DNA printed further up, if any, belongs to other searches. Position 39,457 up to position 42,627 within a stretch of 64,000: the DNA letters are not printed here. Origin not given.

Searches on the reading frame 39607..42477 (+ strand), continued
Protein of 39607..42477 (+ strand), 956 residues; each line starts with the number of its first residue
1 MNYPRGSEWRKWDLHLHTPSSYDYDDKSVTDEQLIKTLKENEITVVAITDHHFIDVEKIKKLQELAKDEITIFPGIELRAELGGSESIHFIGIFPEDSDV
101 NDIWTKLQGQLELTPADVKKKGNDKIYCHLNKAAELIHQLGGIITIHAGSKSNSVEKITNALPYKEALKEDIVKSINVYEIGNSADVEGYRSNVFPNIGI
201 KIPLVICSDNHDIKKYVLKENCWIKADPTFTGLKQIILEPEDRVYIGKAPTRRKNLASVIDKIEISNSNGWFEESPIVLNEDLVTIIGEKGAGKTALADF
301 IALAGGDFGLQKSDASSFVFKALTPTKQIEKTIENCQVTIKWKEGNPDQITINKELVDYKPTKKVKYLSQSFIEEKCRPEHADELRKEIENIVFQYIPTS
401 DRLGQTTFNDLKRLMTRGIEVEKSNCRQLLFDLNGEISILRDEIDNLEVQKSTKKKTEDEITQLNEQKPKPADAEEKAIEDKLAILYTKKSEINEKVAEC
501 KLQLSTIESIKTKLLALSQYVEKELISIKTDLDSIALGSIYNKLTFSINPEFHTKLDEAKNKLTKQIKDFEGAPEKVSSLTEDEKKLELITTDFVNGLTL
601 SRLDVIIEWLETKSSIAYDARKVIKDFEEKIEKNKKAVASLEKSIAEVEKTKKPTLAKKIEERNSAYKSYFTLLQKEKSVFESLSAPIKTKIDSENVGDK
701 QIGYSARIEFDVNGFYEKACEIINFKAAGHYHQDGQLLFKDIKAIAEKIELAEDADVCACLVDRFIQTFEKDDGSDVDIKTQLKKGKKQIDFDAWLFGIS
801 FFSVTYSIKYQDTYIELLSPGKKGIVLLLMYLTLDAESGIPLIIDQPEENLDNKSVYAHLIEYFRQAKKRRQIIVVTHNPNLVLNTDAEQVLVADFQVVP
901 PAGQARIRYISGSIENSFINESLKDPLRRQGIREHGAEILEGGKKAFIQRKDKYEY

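Call 59: fold_search(model_id=the predicted structure, library=pdb)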
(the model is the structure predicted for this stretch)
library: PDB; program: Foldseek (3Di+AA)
matches with E <= 10: 765; with E <= 0.001: 43
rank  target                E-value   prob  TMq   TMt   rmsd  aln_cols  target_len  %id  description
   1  9qxt_A                2.6e-09  1.00  0.20  0.24  34.7       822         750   12  E. coli JetABC dimer in the DNA boarding-holding state (released 2025-10-01)
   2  7zr1_C                8.7e-09  1.00  0.18  0.22  72.4       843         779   15  Chaetomium thermophilum Mre11-Rad50-Nbs1 complex bound to ATPyS (composite structure) (released 2023-01-11)
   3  5xei                  1.3e-08  1.00  0.20  0.35  27.6       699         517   13  Crystal structure of the Smc head domain with a coiled coil and joint derived from Pyrococcus yayanosii (released 2017-06-07)
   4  9qxx_A                2.1e-08  1.00  0.19  0.24  37.3       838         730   12  JetABC DNA loaded state dimer (released 2025-10-01)
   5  9qxx_B                2.2e-08  1.00  0.22  0.26  33.8       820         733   12  JetABC DNA loaded state dimer (released 2025-10-01)
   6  8dk2_D                5.0e-08  1.00  0.18  0.23  37.6       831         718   11  CryoEM structure of Pseudomonas aeruginosa PA14 JetABC in an unclamped state trapped in ATP dependent dimeric form (released 2022-10-05)
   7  9qxu_B                5.7e-08  1.00  0.20  0.24  36.9       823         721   12  JetABC DNA loaded state monomer (open) (released 2025-10-01)
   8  7zr1_D                9.6e-08  1.00  0.18  0.21  75.5       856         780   13  Chaetomium thermophilum Mre11-Rad50-Nbs1 complex bound to ATPyS (composite structure) (released 2023-01-11)
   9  7nyw_A                1.3e-07  1.00  0.21  0.26  24.2       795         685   12  Cryo-EM structure of the MukBEF-MatP-DNA head module (released 2021-07-07)
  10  7ug9                  1.7e-07  1.00  0.17  0.67   3.8       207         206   18  Crystal structure of RNase AM PHP domain (released 2022-08-31)
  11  8dk2_C                2.3e-07  1.00  0.18  0.23  38.6       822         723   12  CryoEM structure of Pseudomonas aeruginosa PA14 JetABC in an unclamped state trapped in ATP dependent dimeric form (released 2022-10-05)
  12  7nyw_B                4.3e-07  1.00  0.20  0.21  41.8       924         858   12  Cryo-EM structure of the MukBEF-MatP-DNA head module (released 2021-07-07)
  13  9qxu_A                5.0e-07  1.00  0.18  0.22  37.5       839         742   11  JetABC DNA loaded state monomer (open) (released 2025-10-01)
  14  8q72_A                8.3e-07  1.00  0.21  0.25  38.0       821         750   12  E. coli plasmid-borne JetABCD(E248A) core in a cleavage-competent state (released 2024-01-31)
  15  9etk                  1.6e-06  1.00  0.16  0.49   6.9       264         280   17  Crystal structure of Vibrio cholerae RNase AM (released 2024-09-11)
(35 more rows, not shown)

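Call 69: search_dna_similar(query=window:39607-42477:+, collection=plasmids, mode=protein, max_rows=25)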
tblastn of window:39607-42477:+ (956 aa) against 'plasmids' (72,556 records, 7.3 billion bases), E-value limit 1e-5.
Records with a match: 1105; places in all: 1167; records where one place covers at least 80% of the query: 219.
Best place of each record, by identity: <60% 1105.
By first word of the organism name: Escherichia 353; Klebsiella 337; Enterobacter 53; Salmonella 32; Citrobacter 28; Sinorhizobium 23; Pseudomonas 21; Serratia 21; Staphylococcus 19; Raoultella 19; and 63 more.
By predicted mobility (MOB-suite, as given by PLSDB): conjugative 819; non-mobilizable 171; mobilizable 115.
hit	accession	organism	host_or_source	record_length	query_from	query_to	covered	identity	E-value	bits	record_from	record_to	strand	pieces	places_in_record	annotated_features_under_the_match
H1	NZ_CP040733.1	Staphylococcus hominis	Homo sapiens,bacterial colony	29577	5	954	99%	32.9%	3e-107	374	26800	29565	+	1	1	TrlF family AAA-like ATPase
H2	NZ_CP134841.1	Staphylococcus epidermidis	Homo sapiens,skin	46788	5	954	99%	31.2%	7e-105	367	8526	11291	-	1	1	TrlF family AAA-like ATPase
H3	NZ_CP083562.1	Sulfitobacter sp. S223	-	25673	5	955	99%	27.3%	3e-70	263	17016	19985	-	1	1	TrlF family AAA-like ATPase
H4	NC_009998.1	Shewanella baltica OS195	-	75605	5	947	99%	27.3%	1e-72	271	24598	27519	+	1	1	TrlF family AAA-like ATPase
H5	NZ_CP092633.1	Klebsiella variicola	Philodendron erubescens,Pure ...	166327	3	954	100%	26.8%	6e-53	210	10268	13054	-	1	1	TrlF family AAA-like ATPase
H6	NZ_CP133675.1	Agrobacterium pusense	Vaccinium sp.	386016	3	954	100%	26.2%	3e-68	257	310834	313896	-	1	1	TrlF family AAA-like ATPase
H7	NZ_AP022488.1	Citrobacter portucalensis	-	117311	3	954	100%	26.0%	9e-54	213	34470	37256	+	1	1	TrlF family AAA-like ATPase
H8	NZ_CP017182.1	Enterobacter kobei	Homo sapiens,blood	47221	3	954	100%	26.0%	1e-53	212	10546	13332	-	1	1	TrlF family AAA-like ATPase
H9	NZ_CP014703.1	Ralstonia solanacearum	Solanum tuberosum,cell culture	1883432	5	954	93%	27.8%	2e-56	279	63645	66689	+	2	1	none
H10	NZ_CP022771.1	Ralstonia solanacearum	Solanum tuberosum,single cell,Potato ...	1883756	5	954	93%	27.8%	2e-56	279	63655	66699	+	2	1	none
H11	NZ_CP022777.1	Ralstonia solanacearum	Solanum tuberosum,single cell,Potato ...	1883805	5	954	93%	27.8%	2e-56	279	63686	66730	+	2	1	none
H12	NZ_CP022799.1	Ralstonia solanacearum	Solanum tuberosum,single cell,Potato ...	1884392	5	954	93%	27.8%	2e-56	279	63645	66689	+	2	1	none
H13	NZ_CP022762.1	Ralstonia solanacearum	Solanum tuberosum,single cell,Potato ...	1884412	5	954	93%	27.8%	2e-56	279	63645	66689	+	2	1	none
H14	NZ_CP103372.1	Massilia sp. H6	Whole genome of bacteria,soil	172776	43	953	95%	27.0%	4e-74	275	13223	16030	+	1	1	TrlF family AAA-like ATPase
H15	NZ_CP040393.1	Kosakonia radicincitans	Homo sapiens,blood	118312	3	954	100%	25.7%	5e-53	210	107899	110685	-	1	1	TrlF family AAA-like ATPase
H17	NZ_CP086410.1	Enterobacter cloacae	water,water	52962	3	954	100%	25.6%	7e-53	209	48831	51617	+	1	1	TrlF family AAA-like ATPase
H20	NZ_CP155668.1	Klebsiella pneumoniae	Homo sapiens,urine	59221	3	954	100%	25.6%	7e-53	209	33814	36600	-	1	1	TrlF family AAA-like ATPase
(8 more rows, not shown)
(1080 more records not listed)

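Call 71: get_annotated_region(hit=H2, flank=5000)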
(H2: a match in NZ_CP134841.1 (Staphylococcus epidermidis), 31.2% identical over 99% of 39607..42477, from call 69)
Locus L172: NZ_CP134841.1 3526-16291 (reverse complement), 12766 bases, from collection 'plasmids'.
description: Staphylococcus epidermidis strain ADQBK plasmid unnamed2, complete sequence
organism: Staphylococcus epidermidis (NCBI taxid 1282)
taxonomy: Bacteria; Bacillota; Bacilli; Bacillales; Staphylococcaceae; Staphylococcus; Staphylococcus epidermidis
host: -; source: Homo sapiens,skin; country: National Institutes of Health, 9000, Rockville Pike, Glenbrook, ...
typing (MOB-suite, as given by PLSDB): mobilizable; replicon rep_cluster_1215,rep_cluster_1215; relaxase MOBQ
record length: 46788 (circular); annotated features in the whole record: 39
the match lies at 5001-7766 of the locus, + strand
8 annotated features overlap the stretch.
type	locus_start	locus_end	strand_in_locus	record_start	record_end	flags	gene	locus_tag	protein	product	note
CDS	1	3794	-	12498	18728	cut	-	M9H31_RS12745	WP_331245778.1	Ig-like domain-containing protein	-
CDS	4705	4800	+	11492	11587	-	-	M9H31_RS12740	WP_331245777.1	type I toxin-antitoxin system Fst family toxin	-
CDS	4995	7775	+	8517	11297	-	-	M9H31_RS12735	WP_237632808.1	TrlF family AAA-like ATPase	-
CDS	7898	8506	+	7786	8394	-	-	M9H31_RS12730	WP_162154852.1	recombinase family protein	GO:0006310 - DNA recombination [Evidence IEA]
CDS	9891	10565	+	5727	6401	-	-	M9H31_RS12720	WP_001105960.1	IS6 family transposase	-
CDS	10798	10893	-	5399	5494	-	-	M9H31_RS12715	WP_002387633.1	type I toxin-antitoxin system Fst family toxin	-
CDS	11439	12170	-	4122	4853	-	-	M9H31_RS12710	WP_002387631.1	hypothetical protein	-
CDS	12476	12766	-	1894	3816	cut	-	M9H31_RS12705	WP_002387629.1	MobA/MobL family protein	-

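Call 72: get_annotated_region(hit=H4, flank=5000)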
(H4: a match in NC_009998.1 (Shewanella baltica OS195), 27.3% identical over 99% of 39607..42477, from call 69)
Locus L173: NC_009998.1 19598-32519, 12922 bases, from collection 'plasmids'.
description: Shewanella baltica OS195 plasmid pS19501, complete sequence
organism: Shewanella baltica OS195 (NCBI taxid 399599)
taxonomy: Bacteria; Pseudomonadota; Gammaproteobacteria; Alteromonadales; Shewanellaceae; Shewanella; Shewanella baltica; Shewanella baltica OS195
host: -; source: -; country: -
typing (MOB-suite, as given by PLSDB): conjugative; replicon rep_cluster_559; relaxase MOBF; mating-pair formation MPF_F
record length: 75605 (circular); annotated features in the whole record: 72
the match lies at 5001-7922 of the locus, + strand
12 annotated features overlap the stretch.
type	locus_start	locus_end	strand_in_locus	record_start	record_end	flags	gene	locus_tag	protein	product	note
CDS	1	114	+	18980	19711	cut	-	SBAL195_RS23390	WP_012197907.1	hypothetical protein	-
CDS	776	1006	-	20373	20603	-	-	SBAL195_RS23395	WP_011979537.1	hypothetical protein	-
CDS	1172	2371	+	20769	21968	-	-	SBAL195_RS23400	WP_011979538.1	ParA family protein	-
CDS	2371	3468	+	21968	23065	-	-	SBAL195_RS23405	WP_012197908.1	ParB family protein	-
CDS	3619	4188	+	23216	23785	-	-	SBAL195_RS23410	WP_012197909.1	hypothetical protein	-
CDS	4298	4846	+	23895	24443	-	-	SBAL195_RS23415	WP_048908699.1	hypothetical protein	-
CDS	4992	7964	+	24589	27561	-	-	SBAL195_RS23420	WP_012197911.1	TrlF family AAA-like ATPase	-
CDS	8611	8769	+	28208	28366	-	-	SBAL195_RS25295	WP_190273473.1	hypothetical protein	-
CDS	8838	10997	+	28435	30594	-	-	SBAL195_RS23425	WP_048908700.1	hypothetical protein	-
CDS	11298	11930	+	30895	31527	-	-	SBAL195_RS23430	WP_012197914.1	competence protein CoiA family protein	-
CDS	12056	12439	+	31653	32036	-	-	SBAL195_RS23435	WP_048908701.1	hypothetical protein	-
CDS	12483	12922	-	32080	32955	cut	-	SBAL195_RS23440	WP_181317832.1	tetratricopeptide repeat protein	-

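Call 73: get_annotated_region(hit=H20, flank=5000)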
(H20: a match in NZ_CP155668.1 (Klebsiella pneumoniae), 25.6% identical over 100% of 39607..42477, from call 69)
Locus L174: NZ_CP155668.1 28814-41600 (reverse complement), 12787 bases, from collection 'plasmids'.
description: Klebsiella pneumoniae strain 1856 plasmid p1856-1, complete sequence
organism: Klebsiella pneumoniae (NCBI taxid 573)
taxonomy: Bacteria; Pseudomonadota; Gammaproteobacteria; Enterobacterales; Enterobacteriaceae; Klebsiella; Klebsiella pneumoniae
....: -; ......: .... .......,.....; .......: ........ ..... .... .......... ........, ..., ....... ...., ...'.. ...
typing (MOB-suite, as given by PLSDB): non-mobilizable; replicon IncFII,IncR,rep_cluster_2183; mating-pair formation MPF_F
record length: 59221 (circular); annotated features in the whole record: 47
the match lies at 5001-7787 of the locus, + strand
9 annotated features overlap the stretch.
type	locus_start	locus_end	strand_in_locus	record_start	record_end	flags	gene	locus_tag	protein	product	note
CDS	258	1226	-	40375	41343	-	-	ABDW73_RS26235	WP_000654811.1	IS5 family transposase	-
CDS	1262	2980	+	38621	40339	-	-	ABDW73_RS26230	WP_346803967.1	AAA family ATPase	-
CDS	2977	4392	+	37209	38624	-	-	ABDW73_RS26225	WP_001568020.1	UvrD-helicase domain-containing protein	-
CDS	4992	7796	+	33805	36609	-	-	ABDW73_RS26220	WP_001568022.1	TrlF family AAA-like ATPase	-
CDS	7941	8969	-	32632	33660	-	-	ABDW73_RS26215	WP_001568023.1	Abi family protein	-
CDS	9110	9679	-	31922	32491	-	-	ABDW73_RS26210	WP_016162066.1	hypothetical protein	-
CDS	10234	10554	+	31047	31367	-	-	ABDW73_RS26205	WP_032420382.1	hypothetical protein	-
CDS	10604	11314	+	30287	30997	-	-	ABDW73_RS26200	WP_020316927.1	hypothetical protein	-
CDS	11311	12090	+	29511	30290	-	-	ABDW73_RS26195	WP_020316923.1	site-specific integrase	GO:0015074 - DNA integration [Evidence IEA]; GO:0006310 - DNA recombination [Evidence IEA]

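Call 79: search_dna_similar(query=window:39607-42477:+, collection=plasmids, mode=protein, max_rows=60, rows=spread)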
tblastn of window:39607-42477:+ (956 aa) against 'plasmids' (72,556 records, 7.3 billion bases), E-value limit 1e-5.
Records with a match: 1105; places in all: 1167; records where one place covers at least 80% of the query: 219.
Best place of each record, by identity: <60% 1105.
By first word of the organism name: Escherichia 353; Klebsiella 337; Enterobacter 53; Salmonella 32; Citrobacter 28; Sinorhizobium 23; Pseudomonas 21; Serratia 21; Staphylococcus 19; Raoultella 19; and 63 more.
By predicted mobility (MOB-suite, as given by PLSDB): conjugative 819; non-mobilizable 171; mobilizable 115.
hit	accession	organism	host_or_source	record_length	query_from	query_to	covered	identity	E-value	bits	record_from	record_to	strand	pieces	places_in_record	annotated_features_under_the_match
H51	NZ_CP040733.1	Staphylococcus hominis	Homo sapiens,bacterial colony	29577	5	954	99%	32.9%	3e-107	374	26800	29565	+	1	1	TrlF family AAA-like ATPase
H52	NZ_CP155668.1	Klebsiella pneumoniae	Homo sapiens,urine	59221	3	954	100%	25.6%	7e-53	209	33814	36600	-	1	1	TrlF family AAA-like ATPase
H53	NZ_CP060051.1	Klebsiella pneumoniae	Homo sapiens,rectal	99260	3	954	100%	25.6%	8e-53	209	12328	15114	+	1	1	TrlF family AAA-like ATPase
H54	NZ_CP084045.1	Klebsiella pneumoniae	Homo sapiens,urine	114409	3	954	100%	25.6%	8e-53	209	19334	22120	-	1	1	TrlF family AAA-like ATPase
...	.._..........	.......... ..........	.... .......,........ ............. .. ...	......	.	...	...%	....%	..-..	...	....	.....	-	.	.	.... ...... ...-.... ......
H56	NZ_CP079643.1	Klebsiella pneumoniae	Homo sapiens,Laryngeal suction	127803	3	954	100%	25.6%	8e-53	209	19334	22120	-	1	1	TrlF family AAA-like ATPase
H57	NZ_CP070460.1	Klebsiella pneumoniae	Homo sapiens,blood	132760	3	954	100%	25.6%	8e-53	209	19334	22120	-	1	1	TrlF family AAA-like ATPase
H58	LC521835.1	Klebsiella pneumoniae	Homo sapiens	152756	3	954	100%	25.6%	8e-53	209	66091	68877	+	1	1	DNA repair ATPase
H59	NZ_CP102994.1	Klebsiella pneumoniae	Dog,Small Animal Hospital, ...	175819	3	954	100%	25.6%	8e-53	209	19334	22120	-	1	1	TrlF family AAA-like ATPase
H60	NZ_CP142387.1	Klebsiella pneumoniae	Homo sapiens,whole organism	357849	3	954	100%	25.6%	8e-53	209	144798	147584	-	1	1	TrlF family AAA-like ATPase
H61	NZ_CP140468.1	Escherichia coli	Homo sapiens,Bacteria,stool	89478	5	954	99%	24.4%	8e-21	207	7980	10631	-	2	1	TrlF family AAA-like ATPase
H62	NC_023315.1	Escherichia coli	-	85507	5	954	99%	24.3%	3e-20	205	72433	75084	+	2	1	TrlF family AAA-like ATPase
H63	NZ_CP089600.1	Klebsiella pneumoniae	Homo sapiens,sputum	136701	143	954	85%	25.8%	3e-44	182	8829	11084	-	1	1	TrlF family AAA-like ATPase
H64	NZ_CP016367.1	Phaeobacter porticola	cell culture,barnacle at wood pile-on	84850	203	953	79%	25.9%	3e-42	176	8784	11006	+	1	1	TrlF family AAA-like ATPase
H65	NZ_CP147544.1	Klebsiella quasipneumoniae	Homo sapiens,bloodstream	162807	5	954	71%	25.5%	4e-18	195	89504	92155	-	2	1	TrlF family AAA-like ATPase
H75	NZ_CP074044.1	Escherichia coli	Pig,pure culture,Rectal Swab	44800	3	953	46%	25.7%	7e-13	143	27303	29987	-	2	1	anti-phage protein Ppl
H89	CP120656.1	Lactiplantibacillus plantarum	whole organism,fermented mustard green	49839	803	954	16%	44.8%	7e-30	136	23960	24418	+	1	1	AAA family ATPase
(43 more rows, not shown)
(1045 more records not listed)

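Call 80: get_annotated_region(hit=H75, flank=3000)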
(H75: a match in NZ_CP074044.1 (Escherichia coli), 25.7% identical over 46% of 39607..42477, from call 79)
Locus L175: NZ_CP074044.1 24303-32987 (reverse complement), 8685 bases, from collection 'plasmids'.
description: Escherichia coli strain PI6 plasmid pYLPI6b, complete sequence
organism: Escherichia coli (NCBI taxid 562)
taxonomy: Bacteria; Pseudomonadota; Gammaproteobacteria; Enterobacterales; Enterobacteriaceae; Escherichia; Escherichia coli
host: -; source: Pig,pure culture,Rectal Swab; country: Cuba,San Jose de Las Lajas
typing (MOB-suite, as given by PLSDB): mobilizable; replicon IncFIA,IncFIC; relaxase MOBF
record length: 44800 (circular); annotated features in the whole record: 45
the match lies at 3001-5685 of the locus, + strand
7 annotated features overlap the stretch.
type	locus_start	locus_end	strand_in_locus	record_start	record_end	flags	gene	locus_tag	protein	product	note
CDS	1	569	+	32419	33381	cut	parM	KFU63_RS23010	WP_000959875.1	plasmid segregation protein ParM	-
CDS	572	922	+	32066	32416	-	-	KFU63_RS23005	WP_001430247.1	plasmid partitioning/stability family protein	-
CDS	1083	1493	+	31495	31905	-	-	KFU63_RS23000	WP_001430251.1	hypothetical protein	-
CDS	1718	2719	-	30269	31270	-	-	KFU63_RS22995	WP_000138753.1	DUF4238 domain-containing protein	-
CDS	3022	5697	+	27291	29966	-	-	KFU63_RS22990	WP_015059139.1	anti-phage protein Ppl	-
CDS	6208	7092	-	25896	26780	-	-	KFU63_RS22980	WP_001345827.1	hypothetical protein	-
CDS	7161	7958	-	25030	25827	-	-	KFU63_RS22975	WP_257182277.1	Tn3 family transposase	GO:0006313 - DNA transposition [Evidence IEA]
